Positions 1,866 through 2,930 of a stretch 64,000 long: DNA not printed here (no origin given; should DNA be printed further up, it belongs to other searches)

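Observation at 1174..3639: Three REC-PilZ genes in head-to-tail tandem, plus a fourth copy 40 kb away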

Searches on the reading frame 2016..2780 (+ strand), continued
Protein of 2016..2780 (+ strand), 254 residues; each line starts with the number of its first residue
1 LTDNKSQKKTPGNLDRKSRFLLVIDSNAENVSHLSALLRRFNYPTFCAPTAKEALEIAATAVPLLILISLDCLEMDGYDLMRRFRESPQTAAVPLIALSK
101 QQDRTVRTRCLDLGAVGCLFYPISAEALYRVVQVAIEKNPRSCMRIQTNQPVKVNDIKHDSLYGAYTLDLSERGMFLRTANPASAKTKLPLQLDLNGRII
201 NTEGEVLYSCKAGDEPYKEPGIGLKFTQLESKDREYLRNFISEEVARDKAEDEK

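Call 27: search_protein_representatives(alignment_id=A2)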
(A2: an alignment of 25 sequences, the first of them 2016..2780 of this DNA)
Query: 25 sequences, 253 profile positions. Proteins with E-value up to 0.001 (for the whole library): 637848; up to 1e-10: 109994; up to 1e-30: 1762. The best 150 are listed.
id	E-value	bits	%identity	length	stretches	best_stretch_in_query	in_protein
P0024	4.6e-107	373.3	-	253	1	1-253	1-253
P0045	3.1e-106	370.6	-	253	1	1-253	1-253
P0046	1.5e-89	315.9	-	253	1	1-252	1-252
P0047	1.3e-88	312.9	-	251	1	1-250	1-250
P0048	1.1e-86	306.6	-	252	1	5-252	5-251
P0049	3.2e-85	301.7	-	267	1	1-251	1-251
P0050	3.3e-85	301.7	-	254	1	1-251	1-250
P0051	3.9e-82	291.6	-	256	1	8-251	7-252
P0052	1.7e-80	286.2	-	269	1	1-251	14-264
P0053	3.2e-80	285.4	-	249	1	1-248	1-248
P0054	3.7e-80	285.1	-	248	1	7-249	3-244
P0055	6.8e-80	284.3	-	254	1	12-251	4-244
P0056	3.5e-78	278.7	-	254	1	1-253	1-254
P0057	1.6e-77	276.5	-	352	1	6-248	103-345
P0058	2.4e-77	275.9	-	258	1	7-252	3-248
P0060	2.7e-74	265.9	-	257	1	8-250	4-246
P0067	1.1e-69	250.8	-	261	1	6-251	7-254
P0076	1.1e-62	227.9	-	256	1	1-250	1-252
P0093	1.2e-57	211.4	-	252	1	14-250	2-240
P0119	4.5e-54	199.7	-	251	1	3-247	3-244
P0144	2.0e-51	191.0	-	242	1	13-250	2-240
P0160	1.1e-49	185.3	-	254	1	17-251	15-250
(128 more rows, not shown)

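Call 29: fold_search(model_id=the predicted structure, library=pdb)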
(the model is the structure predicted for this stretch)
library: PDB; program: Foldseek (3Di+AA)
matches with E <= 10: 1567; with E <= 0.001: 572
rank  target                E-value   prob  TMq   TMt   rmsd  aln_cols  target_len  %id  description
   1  3gl9_B                1.8e-09  1.00  0.46  0.94   1.2       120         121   22  The structure of a histidine kinase-response regulator complex sheds light into two-component signaling and reveals a  (released 2009-10-27)
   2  4ja2                  4.5e-09  1.00  0.46  0.94   1.2       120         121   22  Structural basis of a rationally rewired protein-protein interface (RR468mutant V13P, L14I, I17M and N21V) (released 2013-09-04)
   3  1mav                  4.8e-09  1.00  0.44  0.93   1.8       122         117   23  CRYSTAL STRUCTURE OF THE RESPONSE REGULATOR DIVK AT PH 6.0 IN COMPLEX WITH MN2+ (released 2002-12-04)
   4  1mb3                  4.8e-09  1.00  0.44  0.93   1.8       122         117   23  CRYSTAL STRUCTURE OF THE RESPONSE REGULATOR DIVK AT PH 8.5 IN COMPLEX WITH MG2+ (released 2002-12-04)
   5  1m5t                  7.8e-09  1.00  0.46  0.93   1.7       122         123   23  CRYSTAL STRUCTURE OF THE RESPONSE REGULATOR DIVK (released 2002-11-15)
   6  3t6k_A                9.9e-09  1.00  0.44  0.89   1.5       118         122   27  Crystal structure of a putative response regulator (Caur_3799) from Chloroflexus aurantiacus J-10-fl at 1.86 A resolut (released 2011-09-07)
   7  1c4w                  1.0e-08  1.00  0.45  0.88   1.4       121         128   19  1.9 A STRUCTURE OF A-THIOPHOSPHONATE MODIFIED CHEY D57C (released 2000-05-08)
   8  4h60                  1.2e-08  1.00  0.44  0.90   1.5       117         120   22  High resolution structure of Vibrio cholerae chemotaxis protein CheY4 crystallized in low pH (4.0) condition (released 2013-08-07)
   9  9dvt_R                1.3e-08  1.00  0.45  0.48  16.2       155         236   20  Cryo-EM structure of RpaA bound to PkaiBC DNA and the CTD of the alpha subunit of RNAP from the cyanobacterium Synecho (released 2025-10-15)
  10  6rh8_C                1.4e-08  1.00  0.46  0.93   1.3       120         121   22  Revisiting pH-gated conformational switch. Complex HK853 mutant H260A -RR468 mutant D53A pH 5.3 (released 2020-02-19)
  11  6rh1_C                1.7e-08  1.00  0.45  0.93   1.2       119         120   23  Revisiting pH-gated conformational switch. Complex HK853-RR468 D53A pH 7 (released 2020-02-19)
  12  1e6m                  1.9e-08  1.00  0.45  0.87   1.8       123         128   19  TWO-COMPONENT SIGNAL TRANSDUCTION SYSTEM D57A MUTANT OF CHEY (released 2000-09-21)
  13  9dvt_S                2.2e-08  1.00  0.45  0.49   1.8       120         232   22  Cryo-EM structure of RpaA bound to PkaiBC DNA and the CTD of the alpha subunit of RNAP from the cyanobacterium Synecho (released 2025-10-15)
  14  6ifh                  2.4e-08  1.00  0.43  0.88   1.7       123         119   24  Unphosphorylated Spo0F from Paenisporosarcina sp. TG-14 (released 2019-01-16)
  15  4hnr                  2.7e-08  1.00  0.44  0.90   1.5       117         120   22  High resolution structure of Chemotaxis response regulator CheY4 of Vibrio cholerae (released 2013-10-02)
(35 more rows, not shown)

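Call 33: find_related_loci(query=A2, collection=metagenome_contigs, flank=10000)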
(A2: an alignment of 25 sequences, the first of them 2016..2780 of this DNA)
Query A2 (254 aa) in metagenome_contigs; peptide patterns used: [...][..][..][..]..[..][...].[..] (x = any residue, [..] = any of these).
119 stretches matched a pattern; 14 encode a relative of the query (tblastn E <= 1e-3); 14 distinct loci.
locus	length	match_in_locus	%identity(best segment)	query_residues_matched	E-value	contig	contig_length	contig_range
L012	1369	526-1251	62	10-251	3e-115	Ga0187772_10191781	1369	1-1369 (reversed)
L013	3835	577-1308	59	10-247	3e-99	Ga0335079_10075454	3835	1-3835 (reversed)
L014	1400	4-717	60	8-247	8e-106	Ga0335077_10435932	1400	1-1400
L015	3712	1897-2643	54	1-250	2e-89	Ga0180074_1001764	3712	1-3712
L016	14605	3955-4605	55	16-247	1e-86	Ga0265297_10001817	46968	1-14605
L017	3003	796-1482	55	19-247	2e-85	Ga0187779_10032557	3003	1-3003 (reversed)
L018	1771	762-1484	53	11-251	3e-86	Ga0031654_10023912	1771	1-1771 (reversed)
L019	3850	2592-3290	52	15-247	2e-80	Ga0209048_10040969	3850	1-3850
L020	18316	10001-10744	52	4-251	2e-86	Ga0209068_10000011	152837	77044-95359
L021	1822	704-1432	49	4-250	3e-81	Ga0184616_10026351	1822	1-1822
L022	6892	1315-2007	42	16-247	2e-61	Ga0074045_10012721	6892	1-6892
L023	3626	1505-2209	37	17-248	8e-44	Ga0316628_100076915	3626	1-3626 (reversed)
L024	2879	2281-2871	39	34-229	2e-38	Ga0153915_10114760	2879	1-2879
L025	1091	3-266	58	163-250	3e-32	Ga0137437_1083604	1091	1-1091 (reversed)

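Call 36: search_protein_families(library=pfam, proteins=[L020:72-1052:+, L020:1091-3220:+, L020:3198-4631:+, L020:4707-5327:+, L020:11638-12405:+, L020:13224-13802:+, L020:13822-14436:+, L020:14901-15854:+, L020:15948-17876:+], max_evalue=0.001)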
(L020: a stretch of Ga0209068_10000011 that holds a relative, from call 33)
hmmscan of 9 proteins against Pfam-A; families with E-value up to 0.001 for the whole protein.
L020:72-1052:+ (326 aa): 1 family
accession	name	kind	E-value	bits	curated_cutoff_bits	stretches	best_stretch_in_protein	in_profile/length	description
PF02601.20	Exonuc_VII_L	-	2.6e-94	316.7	35.9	2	47-259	1-213/315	Exonuclease VII, large subunit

L020:1091-3220:+ (709 aa): 2 families
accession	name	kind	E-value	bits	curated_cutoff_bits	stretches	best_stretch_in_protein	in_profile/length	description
PF13646.12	HEAT_2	-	9.7e-17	61.5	27.7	2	537-619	4-88/88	HEAT repeats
PF03130.22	HEAT_PBS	-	0.0005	20.8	20.9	0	579-605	1-27/27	PBS lyase HEAT-like repeat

L020:3198-4631:+ (477 aa): 2 families
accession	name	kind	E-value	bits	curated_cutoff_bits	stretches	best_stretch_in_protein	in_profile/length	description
PF13487.12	HD_5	-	1.1e-24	87.5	27.2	1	231-389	11-170/170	HD domain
PF01966.28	HD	-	4.6e-13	49.9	22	1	234-356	1-115/116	HD domain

L020:4707-5327:+ (206 aa): 2 families
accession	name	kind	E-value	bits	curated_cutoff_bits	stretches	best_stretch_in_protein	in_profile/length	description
PF02482.25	Ribosomal_S30AE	-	5.8e-18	65.8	23.7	1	24-121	1-88/88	Sigma 54 modulation protein / S30EA ribosomal protein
PF00313.28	CSD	-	6.9e-09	35.9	27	1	144-193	14-64/66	'Cold-shock' DNA-binding domain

L020:11638-12405:+ (255 aa): 1 family
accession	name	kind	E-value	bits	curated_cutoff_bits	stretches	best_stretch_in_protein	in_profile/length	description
PF03618.20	Kinase-PPPase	-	2.1e-83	280.4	23.5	1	2-243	14-256/256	Kinase/pyrophosphorylase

L020:13224-13802:+ (192 aa): 0 families

L020:13822-14436:+ (204 aa): 1 family
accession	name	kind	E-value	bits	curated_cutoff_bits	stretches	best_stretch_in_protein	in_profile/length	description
PF09335.16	VTT_dom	-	2.7e-19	70.3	33.9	1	30-156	1-122/123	VTT domain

L020:14901-15854:+ (317 aa): 1 family
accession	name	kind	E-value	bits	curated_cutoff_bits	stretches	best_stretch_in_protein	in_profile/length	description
PF00348.22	polyprenyl_synt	-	9.4e-63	212.2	27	1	53-288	4-230/251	Polyprenyl synthetase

L020:15948-17876:+ (642 aa): 5 families
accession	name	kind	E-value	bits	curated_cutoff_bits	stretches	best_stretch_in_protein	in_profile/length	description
PF13292.11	DXP_synthase_N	-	1.7e-124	415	21.2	1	3-278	1-274/274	1-deoxy-D-xylulose-5-phosphate synthase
PF02779.29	Transket_pyr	-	7.7e-50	169.4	27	1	318-477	4-171/174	Transketolase, pyrimidine binding domain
PF02780.25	Transketolase_C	-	2.6e-35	121.5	25.9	1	493-615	1-124/124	Transketolase, C-terminal domain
PF00456.26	Transketolase_N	-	9.3e-06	25.3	22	1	25-182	7-192/334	Transketolase, thiamine diphosphate binding domain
PF00676.26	E1_dh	-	0.00062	19.3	22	1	118-178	106-168/300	Dehydrogenase E1 component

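Call 49: list_cluster_members(proteins=[P0045, P0050, P0060, P0067, P0076, P0093, P0119, P0144, P0160, P0052])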
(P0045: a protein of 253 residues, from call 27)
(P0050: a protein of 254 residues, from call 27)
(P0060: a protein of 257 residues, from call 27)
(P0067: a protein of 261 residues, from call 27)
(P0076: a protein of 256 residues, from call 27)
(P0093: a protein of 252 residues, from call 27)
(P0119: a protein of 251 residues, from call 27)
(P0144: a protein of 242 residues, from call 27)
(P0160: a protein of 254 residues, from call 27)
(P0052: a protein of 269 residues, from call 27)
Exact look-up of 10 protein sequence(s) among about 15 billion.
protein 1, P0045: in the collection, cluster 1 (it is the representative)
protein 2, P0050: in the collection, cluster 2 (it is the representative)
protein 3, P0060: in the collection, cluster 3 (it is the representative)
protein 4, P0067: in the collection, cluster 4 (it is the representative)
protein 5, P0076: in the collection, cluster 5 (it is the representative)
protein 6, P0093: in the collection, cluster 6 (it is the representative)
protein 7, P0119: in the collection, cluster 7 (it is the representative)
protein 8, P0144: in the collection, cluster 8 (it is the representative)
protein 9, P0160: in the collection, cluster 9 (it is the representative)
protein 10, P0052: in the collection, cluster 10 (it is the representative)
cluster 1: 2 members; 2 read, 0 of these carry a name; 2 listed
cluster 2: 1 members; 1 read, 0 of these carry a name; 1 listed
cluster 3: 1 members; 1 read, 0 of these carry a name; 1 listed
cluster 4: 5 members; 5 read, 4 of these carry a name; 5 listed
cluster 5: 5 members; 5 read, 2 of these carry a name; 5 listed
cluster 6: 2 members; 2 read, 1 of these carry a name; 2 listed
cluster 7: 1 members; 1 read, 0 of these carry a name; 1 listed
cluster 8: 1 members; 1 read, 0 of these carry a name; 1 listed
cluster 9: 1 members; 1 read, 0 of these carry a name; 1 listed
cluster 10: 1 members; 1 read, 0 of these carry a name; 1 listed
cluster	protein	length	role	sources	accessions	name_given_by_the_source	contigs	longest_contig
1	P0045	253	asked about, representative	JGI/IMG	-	-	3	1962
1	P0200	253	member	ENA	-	-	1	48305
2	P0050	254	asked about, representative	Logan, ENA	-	-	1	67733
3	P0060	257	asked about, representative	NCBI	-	-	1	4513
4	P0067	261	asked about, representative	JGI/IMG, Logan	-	CheY-like chemotaxis protein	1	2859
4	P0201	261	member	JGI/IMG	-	CheY-like chemotaxis protein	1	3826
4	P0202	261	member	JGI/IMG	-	CheY-like chemotaxis protein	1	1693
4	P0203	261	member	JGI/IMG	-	CheY-like chemotaxis protein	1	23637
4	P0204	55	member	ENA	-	-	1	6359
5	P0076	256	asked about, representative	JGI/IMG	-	CheY-like chemotaxis protein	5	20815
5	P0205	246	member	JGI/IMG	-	CheY-like chemotaxis protein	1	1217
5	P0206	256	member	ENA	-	-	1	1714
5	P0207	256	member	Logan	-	-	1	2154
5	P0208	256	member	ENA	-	-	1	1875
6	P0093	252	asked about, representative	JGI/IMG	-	CheY-like chemotaxis protein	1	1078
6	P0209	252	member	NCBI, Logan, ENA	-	-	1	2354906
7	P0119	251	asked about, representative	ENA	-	-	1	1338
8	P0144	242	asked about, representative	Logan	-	-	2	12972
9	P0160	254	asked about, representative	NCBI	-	-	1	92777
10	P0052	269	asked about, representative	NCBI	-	-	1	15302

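Call 59: find_encoding_contigs(protein=P0209, flank=8000, max_places=2)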
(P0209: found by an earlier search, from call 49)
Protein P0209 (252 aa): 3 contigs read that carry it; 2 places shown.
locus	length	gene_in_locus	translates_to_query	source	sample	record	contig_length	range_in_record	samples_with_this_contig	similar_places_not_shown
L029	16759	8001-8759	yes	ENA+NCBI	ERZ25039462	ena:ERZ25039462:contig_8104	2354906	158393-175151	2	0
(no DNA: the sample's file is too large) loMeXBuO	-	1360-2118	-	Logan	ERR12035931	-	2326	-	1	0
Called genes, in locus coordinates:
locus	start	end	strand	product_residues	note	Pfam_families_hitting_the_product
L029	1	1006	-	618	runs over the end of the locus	PF01590:GAF, PF13185:GAF_2, PF13492:GAF_3, PF00512:HisKA, PF01590:GAF, PF13185:GAF_2, PF13492:GAF_3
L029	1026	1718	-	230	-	PF00158:Sigma54_activat, PF14532:Sigma54_activ_2 (weak), PF25601:AAA_lid_14, PF02954:HTH_8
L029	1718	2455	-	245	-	PF00072:Response_reg, PF00158:Sigma54_activat, PF14532:Sigma54_activ_2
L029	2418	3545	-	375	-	PF00512:HisKA, PF02518:HATPase_c, PF14501:HATPase_c_5 (weak)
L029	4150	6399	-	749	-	-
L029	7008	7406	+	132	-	PF13115:YtkA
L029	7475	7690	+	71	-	-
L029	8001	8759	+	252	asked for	PF00072:Response_reg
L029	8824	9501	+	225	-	PF03631:Virul_fac_BrkB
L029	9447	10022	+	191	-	PF03631:Virul_fac_BrkB, PF00027:cNMP_binding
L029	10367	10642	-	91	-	PF13413:HTH_25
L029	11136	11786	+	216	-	PF01545:Cation_efflux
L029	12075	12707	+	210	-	PF02811:PHP, PF13263:PHP_C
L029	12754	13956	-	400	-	PF01266:DAO (faint), PF01494:FAD_binding_3, PF05834:Lycopene_cycl (weak), PF12831:FAD_oxidored, PF04820:Trp_halogenase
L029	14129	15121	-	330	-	PF01384:PHO4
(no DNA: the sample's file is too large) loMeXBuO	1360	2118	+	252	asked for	PF00072:Response_reg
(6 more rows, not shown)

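Call 60: find_encoding_contigs(protein=P0050, flank=8000, max_places=2)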
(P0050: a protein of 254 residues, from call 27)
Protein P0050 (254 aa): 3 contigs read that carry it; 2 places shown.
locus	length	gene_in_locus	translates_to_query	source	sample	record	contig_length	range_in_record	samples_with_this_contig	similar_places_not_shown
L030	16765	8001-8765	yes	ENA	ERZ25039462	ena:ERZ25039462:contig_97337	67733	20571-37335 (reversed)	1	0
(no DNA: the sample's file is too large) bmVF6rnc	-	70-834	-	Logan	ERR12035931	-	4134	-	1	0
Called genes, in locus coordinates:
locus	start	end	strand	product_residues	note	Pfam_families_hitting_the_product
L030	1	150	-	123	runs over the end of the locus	-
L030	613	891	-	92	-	-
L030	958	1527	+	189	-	-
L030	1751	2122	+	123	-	PF13307:Helicase_C_2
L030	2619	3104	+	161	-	PF00072:Response_reg, PF03331:LpxC (weak)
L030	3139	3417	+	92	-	PF03331:LpxC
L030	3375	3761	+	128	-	PF03331:LpxC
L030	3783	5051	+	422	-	PF06722:EryCIII-like_C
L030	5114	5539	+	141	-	PF02566:OsmC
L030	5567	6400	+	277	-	PF02665:Nitrate_red_gam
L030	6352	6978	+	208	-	PF14697:Fer4_21 (faint), PF13237:Fer4_10 (faint), PF12838:Fer4_7 (weak), PF13183:Fer4_8, PF13484:Fer4_16 (faint), PF13534:Fer4_17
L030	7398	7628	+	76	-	-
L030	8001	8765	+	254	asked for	PF00072:Response_reg, PF07238:PilZ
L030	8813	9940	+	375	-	-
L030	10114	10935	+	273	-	-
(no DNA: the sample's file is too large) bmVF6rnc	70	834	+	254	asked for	PF00072:Response_reg, PF07238:PilZ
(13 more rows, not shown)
